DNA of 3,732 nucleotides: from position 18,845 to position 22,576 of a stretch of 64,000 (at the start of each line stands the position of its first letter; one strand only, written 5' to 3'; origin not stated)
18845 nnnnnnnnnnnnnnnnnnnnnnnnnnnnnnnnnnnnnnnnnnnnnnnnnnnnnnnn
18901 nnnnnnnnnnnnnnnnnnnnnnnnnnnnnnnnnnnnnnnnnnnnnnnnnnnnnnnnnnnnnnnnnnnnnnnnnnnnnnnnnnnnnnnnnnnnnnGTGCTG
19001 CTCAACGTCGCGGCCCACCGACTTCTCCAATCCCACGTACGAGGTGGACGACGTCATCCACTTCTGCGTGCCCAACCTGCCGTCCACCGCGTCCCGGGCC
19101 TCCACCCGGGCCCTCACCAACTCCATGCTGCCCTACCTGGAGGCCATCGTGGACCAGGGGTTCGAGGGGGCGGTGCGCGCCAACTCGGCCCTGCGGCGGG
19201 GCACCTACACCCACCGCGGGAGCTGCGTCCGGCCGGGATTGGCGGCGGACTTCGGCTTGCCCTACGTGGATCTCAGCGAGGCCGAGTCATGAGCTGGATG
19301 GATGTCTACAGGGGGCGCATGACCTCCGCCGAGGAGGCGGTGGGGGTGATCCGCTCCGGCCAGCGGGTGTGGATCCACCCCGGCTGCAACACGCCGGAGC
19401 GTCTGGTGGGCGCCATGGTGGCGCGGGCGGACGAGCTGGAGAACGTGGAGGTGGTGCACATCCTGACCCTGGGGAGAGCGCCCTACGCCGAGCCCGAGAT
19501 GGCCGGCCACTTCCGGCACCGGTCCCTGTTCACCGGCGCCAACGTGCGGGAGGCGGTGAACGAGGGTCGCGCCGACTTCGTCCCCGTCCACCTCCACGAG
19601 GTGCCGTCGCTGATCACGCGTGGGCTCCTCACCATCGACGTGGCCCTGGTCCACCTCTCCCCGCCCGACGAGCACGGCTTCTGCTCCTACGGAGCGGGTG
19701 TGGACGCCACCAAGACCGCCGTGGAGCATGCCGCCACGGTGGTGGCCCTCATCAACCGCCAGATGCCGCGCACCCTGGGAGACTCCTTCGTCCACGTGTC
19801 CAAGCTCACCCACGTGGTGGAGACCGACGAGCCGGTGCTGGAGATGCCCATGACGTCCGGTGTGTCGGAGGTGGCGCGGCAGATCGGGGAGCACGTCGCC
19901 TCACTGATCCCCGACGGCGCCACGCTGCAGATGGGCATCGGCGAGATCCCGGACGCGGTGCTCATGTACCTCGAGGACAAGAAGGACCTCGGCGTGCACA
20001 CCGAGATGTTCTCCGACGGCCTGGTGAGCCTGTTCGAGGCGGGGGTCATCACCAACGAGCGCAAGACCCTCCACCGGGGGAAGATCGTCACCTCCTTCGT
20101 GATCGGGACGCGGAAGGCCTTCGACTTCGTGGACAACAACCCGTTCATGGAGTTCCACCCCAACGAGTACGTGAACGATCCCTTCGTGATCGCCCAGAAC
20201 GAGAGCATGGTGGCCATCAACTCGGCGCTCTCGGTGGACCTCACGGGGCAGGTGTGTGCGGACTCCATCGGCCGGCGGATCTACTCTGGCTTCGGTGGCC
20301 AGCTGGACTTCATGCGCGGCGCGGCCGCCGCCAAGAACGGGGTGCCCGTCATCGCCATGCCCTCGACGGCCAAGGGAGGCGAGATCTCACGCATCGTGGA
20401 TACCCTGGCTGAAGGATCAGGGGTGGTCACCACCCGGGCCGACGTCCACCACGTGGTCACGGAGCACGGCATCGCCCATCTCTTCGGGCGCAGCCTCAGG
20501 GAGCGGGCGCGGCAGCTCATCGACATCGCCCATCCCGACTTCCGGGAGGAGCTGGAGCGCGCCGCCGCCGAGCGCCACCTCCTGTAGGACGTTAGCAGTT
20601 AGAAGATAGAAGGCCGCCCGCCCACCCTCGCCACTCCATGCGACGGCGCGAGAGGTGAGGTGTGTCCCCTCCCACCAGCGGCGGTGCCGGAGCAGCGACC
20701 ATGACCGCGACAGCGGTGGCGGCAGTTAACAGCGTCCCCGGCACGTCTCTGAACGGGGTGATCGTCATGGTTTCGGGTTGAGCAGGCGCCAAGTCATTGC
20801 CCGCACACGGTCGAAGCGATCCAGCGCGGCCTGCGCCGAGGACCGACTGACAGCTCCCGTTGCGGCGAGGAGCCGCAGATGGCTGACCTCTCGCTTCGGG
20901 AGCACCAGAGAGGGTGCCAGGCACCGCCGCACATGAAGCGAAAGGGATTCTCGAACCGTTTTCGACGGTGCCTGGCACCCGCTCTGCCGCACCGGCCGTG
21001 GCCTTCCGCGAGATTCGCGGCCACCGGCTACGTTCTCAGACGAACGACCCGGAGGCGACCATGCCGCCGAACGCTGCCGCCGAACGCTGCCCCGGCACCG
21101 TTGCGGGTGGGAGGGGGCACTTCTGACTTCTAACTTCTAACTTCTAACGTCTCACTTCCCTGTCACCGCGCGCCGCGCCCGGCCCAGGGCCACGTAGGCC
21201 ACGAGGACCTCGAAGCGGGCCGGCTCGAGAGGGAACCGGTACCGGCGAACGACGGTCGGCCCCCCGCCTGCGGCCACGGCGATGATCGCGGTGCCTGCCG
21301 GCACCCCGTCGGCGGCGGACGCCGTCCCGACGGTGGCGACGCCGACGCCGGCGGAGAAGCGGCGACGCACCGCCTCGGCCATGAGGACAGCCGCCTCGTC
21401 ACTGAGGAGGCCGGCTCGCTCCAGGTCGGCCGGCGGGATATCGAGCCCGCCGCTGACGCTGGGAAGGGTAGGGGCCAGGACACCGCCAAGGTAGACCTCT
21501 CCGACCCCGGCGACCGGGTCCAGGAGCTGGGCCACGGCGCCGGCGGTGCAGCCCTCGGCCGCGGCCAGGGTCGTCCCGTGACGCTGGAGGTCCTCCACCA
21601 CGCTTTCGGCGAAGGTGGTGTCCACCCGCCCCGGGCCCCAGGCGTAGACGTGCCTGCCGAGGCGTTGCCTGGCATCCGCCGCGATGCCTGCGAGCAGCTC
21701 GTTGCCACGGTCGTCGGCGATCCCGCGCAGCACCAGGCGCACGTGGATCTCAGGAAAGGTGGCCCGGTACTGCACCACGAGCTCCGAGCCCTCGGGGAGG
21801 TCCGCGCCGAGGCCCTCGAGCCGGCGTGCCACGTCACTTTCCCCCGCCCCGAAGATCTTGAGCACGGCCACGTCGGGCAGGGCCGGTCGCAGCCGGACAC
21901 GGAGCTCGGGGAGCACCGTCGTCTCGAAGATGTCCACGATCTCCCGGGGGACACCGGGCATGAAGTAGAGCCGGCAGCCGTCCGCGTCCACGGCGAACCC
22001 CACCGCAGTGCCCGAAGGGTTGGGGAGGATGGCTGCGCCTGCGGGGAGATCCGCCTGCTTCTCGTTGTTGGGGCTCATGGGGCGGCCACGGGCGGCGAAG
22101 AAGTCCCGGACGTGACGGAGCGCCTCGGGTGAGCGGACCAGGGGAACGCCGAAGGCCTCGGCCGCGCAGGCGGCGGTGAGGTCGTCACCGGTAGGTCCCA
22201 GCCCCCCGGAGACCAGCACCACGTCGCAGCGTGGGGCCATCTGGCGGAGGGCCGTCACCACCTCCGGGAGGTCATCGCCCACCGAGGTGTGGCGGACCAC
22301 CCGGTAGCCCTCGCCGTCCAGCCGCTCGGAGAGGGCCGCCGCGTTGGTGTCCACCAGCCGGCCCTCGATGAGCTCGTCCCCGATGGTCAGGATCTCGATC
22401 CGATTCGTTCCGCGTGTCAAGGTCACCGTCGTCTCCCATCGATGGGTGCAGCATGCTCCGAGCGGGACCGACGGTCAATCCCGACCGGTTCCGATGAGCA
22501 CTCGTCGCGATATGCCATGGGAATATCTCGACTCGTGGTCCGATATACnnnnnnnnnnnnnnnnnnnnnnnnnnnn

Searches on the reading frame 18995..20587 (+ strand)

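Call 15: search_protein_families(library=pfam, proteins=[window:18995-20587:+])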
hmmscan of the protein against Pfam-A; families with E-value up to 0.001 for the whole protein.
window:18995-20587:+ (530 aa): 2 families
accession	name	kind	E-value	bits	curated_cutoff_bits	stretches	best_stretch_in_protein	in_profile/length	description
PF13336.12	AcetylCoA_hyd_C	-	1.1e-64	217.4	23.7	1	371-524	1-154/154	Acetyl-CoA hydrolase/transferase C-terminal domain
PF02550.21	AcetylCoA_hydro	-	2.3e-31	109.8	24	1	108-281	8-193/198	Acetyl-CoA hydrolase/transferase N-terminal domain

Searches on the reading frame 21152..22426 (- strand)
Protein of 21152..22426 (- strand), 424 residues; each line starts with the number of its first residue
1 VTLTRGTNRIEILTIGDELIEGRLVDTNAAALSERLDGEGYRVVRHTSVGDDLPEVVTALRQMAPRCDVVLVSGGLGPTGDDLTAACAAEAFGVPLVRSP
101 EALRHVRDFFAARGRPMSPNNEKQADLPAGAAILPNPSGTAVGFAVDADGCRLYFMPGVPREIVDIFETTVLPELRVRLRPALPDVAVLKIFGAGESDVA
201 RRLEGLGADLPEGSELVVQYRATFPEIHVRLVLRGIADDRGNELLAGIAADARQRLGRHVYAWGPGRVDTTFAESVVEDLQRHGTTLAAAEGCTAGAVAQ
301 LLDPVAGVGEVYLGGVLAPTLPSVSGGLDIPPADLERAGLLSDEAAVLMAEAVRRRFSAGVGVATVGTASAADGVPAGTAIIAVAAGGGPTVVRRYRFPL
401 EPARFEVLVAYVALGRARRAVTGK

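Call 15: search_protein_families(library=pfam, proteins=[window:21152-22426:-])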
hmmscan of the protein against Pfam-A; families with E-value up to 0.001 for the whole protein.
window:21152-22426:- (424 aa): 3 families
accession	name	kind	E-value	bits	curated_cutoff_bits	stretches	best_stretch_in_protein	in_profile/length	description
PF00994.29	MoCF_biosynth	-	1.4e-34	119.3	26.6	1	11-176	1-143/144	Probable molybdopterin binding domain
PF02464.23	CinA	-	3.8e-23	82.3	23.5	1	270-416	2-150/155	Competence-damaged protein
PF18146.6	CinA_KH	-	3.7e-09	37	27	1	188-262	3-73/73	Damage-inducible protein CinA KH domain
